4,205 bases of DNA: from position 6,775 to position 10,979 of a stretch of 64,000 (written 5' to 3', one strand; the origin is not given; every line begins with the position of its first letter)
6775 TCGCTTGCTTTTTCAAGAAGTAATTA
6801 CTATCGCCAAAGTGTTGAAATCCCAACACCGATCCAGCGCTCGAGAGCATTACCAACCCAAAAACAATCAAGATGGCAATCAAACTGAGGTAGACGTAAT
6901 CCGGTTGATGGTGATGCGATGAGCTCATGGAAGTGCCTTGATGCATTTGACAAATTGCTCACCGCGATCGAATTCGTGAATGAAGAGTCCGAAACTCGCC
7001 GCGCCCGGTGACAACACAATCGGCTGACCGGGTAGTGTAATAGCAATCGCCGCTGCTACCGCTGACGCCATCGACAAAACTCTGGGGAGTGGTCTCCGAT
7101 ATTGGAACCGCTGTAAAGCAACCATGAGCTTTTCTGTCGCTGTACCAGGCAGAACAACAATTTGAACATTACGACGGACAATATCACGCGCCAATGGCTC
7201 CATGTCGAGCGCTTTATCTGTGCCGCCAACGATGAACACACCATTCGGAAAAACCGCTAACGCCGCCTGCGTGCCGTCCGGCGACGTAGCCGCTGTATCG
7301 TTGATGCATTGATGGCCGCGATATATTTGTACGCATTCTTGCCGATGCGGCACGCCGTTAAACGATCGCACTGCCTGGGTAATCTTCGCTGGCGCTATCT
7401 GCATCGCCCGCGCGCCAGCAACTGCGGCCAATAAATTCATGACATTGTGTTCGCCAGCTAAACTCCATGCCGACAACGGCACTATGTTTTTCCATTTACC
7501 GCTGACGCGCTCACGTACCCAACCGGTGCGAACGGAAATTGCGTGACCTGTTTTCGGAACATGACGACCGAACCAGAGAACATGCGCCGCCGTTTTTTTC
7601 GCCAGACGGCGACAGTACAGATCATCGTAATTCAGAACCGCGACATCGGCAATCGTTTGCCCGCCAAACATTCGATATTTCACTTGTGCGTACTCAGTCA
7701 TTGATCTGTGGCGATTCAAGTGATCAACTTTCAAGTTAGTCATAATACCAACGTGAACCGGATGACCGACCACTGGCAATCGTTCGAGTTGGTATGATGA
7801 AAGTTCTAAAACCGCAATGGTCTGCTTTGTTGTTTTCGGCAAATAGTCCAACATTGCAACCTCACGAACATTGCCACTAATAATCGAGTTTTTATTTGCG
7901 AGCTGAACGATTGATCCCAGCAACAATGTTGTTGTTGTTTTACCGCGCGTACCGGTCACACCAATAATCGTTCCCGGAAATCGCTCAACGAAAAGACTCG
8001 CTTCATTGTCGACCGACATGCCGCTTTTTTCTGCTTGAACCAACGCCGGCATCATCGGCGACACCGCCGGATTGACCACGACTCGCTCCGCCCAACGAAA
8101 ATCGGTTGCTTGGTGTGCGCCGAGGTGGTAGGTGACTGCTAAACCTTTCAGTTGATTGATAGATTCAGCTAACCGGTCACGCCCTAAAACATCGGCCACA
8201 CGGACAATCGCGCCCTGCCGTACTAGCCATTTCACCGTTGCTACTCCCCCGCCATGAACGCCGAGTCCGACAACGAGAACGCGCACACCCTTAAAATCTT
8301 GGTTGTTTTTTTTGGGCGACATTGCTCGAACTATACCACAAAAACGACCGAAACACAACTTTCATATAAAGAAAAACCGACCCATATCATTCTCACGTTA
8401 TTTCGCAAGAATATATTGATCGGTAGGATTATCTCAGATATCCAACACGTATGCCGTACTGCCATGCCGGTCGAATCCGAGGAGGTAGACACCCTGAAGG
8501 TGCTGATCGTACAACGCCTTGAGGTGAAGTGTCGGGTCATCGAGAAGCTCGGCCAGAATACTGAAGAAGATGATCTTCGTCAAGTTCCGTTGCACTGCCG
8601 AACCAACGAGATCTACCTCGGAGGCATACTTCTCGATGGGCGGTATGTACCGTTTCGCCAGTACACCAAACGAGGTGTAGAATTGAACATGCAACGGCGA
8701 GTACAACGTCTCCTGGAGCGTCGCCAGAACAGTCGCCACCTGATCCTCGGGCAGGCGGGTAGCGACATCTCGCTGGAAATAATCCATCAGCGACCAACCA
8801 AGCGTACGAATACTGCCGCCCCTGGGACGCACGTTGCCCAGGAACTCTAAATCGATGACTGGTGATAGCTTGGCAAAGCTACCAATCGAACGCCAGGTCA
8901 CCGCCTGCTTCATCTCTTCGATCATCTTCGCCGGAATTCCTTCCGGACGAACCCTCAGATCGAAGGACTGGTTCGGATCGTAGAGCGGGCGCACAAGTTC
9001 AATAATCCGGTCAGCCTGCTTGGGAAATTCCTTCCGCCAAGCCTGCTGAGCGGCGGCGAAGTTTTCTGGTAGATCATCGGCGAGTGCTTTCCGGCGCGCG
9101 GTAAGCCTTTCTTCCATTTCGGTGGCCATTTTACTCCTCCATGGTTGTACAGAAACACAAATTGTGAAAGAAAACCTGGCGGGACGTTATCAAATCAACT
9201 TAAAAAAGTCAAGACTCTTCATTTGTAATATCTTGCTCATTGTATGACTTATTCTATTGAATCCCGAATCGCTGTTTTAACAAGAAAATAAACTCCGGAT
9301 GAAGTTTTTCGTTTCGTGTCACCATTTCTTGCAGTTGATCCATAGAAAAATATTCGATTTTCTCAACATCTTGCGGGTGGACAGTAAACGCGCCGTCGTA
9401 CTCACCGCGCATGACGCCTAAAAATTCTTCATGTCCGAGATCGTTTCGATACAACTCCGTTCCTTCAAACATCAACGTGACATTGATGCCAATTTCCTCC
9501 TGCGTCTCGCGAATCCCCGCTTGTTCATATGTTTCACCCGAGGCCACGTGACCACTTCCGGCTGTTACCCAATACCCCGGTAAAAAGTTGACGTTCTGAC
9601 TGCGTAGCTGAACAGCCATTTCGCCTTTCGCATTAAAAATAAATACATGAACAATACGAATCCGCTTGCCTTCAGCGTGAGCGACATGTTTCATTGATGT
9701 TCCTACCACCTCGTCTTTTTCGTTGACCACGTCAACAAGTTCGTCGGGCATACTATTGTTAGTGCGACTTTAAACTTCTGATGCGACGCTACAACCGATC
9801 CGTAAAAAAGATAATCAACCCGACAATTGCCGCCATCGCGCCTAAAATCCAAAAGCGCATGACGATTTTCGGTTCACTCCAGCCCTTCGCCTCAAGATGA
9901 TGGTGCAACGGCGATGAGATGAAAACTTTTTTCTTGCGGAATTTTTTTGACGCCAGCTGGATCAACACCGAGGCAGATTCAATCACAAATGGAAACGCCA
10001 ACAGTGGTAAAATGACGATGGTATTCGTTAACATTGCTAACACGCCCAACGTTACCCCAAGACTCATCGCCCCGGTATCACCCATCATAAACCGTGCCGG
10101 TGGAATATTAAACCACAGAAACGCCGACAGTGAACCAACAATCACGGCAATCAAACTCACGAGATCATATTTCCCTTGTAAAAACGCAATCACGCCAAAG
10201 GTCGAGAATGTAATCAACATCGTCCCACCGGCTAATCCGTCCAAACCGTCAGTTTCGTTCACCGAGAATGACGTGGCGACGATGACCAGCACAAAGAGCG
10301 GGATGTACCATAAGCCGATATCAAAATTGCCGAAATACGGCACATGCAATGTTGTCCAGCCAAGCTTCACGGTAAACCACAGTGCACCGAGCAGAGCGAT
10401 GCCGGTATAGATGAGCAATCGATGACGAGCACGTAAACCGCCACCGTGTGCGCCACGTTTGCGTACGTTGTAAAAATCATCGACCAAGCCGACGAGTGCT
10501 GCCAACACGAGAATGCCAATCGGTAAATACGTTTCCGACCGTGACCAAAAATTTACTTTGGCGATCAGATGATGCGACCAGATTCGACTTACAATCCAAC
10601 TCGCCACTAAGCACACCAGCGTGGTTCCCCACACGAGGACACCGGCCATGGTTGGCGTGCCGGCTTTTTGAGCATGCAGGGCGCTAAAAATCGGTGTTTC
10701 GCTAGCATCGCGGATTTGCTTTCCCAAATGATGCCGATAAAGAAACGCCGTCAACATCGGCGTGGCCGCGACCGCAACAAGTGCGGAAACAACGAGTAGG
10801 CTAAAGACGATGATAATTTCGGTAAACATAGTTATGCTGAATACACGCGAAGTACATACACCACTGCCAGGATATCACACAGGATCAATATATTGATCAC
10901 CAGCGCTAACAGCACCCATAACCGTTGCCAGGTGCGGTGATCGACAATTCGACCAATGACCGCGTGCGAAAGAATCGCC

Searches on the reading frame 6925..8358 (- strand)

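Call 51: search_protein_families(library=pfam, proteins=[window:6925-8358:-], max_evalue=0.001)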
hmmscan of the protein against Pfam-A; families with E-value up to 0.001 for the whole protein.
window:6925-8358:- (477 aa): 3 families
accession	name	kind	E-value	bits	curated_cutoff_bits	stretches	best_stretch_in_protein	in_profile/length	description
PF08245.18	Mur_ligase_M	-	1.1e-29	104.3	24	1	134-314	1-198/200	Mur ligase middle domain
PF21799.2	MurD-like_N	-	1.1e-11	45.3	27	1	26-116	2-86/88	Mur ligase MurD-like, N-terminal domain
PF02875.26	Mur_ligase_C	-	7.5e-05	24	28.4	1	338-450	1-124/127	Mur ligase, glutamate ligase domain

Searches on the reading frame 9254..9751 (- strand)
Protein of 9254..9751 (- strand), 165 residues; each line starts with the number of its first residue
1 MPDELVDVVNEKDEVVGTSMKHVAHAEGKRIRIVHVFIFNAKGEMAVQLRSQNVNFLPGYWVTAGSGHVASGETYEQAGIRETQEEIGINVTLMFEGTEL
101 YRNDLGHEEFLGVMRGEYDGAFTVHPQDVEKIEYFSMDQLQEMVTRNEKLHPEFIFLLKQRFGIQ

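Call 51: search_protein_families(library=pfam, proteins=[window:9254-9751:-], max_evalue=0.001)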
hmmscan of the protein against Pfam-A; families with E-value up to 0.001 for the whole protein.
window:9254-9751:- (165 aa): 1 family
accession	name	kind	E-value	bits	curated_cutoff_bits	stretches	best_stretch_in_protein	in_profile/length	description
PF00293.34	NUDIX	-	9.7e-14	52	21.1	1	31-152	3-132/134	NUDIX domain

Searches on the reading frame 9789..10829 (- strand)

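Call 29: search_protein_families(library=pfam, proteins=[window:9789-10829:-], max_evalue=0.001)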
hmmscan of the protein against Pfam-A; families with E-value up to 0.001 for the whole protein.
window:9789-10829:- (346 aa): 1 family
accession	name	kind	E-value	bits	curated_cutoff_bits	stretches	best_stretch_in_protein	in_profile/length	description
PF00953.26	Glycos_transf_4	-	1.6e-30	106.6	27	1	106-267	7-158/160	Glycosyl transferase family 4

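Call 72: search_protein_families(library=ncbifam, proteins=[window:9789-10829:-], max_evalue=0.00001)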
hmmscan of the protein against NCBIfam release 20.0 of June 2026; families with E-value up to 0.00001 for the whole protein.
window:9789-10829:- (346 aa): 3 families
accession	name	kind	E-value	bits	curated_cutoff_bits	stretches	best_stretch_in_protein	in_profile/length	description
TIGR00445.1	mraY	equivalog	1.8e-60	205.1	192.05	1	24-339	6-316/321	phospho-N-acetylmuramoyl-pentapeptide-transferase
NF053644.1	MraY_archaea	equivalog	2.4e-32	112.6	450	1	161-338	168-340/340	pseudomurein biosynthesis MraY family phospho-N-acetylmuramoyl-pentapeptide-transferase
TIGR02380.1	ECA_wecA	exception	6.8e-08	32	326.05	1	166-339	120-307/346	UDP-N-acetylglucosamine--undecaprenyl-phosphate N-acetylglucosaminephosphotransferase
